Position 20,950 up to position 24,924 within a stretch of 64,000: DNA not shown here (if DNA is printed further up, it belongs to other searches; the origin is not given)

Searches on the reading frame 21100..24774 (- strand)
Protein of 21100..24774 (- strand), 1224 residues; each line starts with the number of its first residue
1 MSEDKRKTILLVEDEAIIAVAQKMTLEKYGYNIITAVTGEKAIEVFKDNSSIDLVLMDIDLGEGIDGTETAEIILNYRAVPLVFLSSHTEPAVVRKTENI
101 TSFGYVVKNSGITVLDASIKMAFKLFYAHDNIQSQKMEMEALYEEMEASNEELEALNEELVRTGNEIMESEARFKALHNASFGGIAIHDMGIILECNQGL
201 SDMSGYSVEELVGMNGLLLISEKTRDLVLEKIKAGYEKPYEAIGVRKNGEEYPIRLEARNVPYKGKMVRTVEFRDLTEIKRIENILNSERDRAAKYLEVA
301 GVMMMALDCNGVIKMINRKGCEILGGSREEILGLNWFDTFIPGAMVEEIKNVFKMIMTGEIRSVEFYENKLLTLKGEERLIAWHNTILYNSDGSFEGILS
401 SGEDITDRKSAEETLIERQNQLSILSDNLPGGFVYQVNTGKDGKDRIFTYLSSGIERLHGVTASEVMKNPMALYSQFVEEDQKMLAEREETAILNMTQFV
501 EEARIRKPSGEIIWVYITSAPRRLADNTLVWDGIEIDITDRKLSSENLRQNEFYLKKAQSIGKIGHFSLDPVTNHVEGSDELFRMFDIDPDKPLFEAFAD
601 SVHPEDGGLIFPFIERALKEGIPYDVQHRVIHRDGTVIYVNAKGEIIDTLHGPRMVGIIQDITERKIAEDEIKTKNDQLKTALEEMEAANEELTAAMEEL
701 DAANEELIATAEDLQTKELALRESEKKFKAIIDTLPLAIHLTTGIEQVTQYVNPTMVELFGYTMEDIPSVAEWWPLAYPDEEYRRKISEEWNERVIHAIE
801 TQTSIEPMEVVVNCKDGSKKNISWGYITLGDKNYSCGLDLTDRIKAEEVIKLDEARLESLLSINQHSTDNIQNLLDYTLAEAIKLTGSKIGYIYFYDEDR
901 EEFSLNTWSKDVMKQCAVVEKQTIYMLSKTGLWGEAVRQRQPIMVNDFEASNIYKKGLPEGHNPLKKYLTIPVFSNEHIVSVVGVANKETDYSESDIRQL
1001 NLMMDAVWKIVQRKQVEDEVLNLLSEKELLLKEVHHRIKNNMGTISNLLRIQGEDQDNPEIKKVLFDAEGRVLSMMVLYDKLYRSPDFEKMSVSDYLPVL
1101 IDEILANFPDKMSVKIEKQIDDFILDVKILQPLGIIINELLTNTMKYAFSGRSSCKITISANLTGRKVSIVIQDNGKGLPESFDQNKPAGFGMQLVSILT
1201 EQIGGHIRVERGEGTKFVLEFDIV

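Call 86: search_protein_families(library=pfam, proteins=[window:21100-24774:-], max_evalue=0.00001)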
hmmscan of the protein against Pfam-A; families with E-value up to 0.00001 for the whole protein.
window:21100-24774:- (1224 aa): 12 families
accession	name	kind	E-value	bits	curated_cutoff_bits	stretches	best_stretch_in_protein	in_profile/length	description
PF08447.18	PAS_3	-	4.6e-36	123.4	25.6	2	579-658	5-88/89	PAS fold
PF13426.13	PAS_9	-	1.1e-33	116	27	2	189-278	9-103/103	PAS domain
PF13185.12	GAF_2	-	5.5e-27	95.1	28.6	1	870-1011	3-135/136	GAF domain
PF00989.32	PAS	-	2e-21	76.6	22.6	0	297-405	7-113/113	PAS fold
PF07568.18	HisKA_2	-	8.6e-20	71.1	22.3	1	1033-1105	1-73/76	Histidine kinase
PF13188.13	PAS_8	-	1.4e-15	57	21.8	0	727-782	2-55/65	PAS domain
PF00072.30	Response_reg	-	5.8e-14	52.6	30.2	1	9-119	1-110/111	Response regulator receiver domain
PF08448.16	PAS_4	-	4e-13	50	23.1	1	300-409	4-109/110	PAS fold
PF02518.31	HATPase_c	-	5.9e-13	49.7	26.4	1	1133-1222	6-108/111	Histidine kinase-, DNA gyrase B-, and HSP90-like ATPase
PF01590.32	GAF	-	4.9e-07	30.8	22.4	1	871-1008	2-130/133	GAF domain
PF13581.12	HATPase_c_2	-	3.1e-06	27.6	27.4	1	1125-1218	24-124/127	Histidine kinase-like ATPase domain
PF24820.1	Diguanyl_cycl_sensor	-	6.7e-06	26.5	28.1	0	304-353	9-57/109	Diguanylate cyclase-like sensor domain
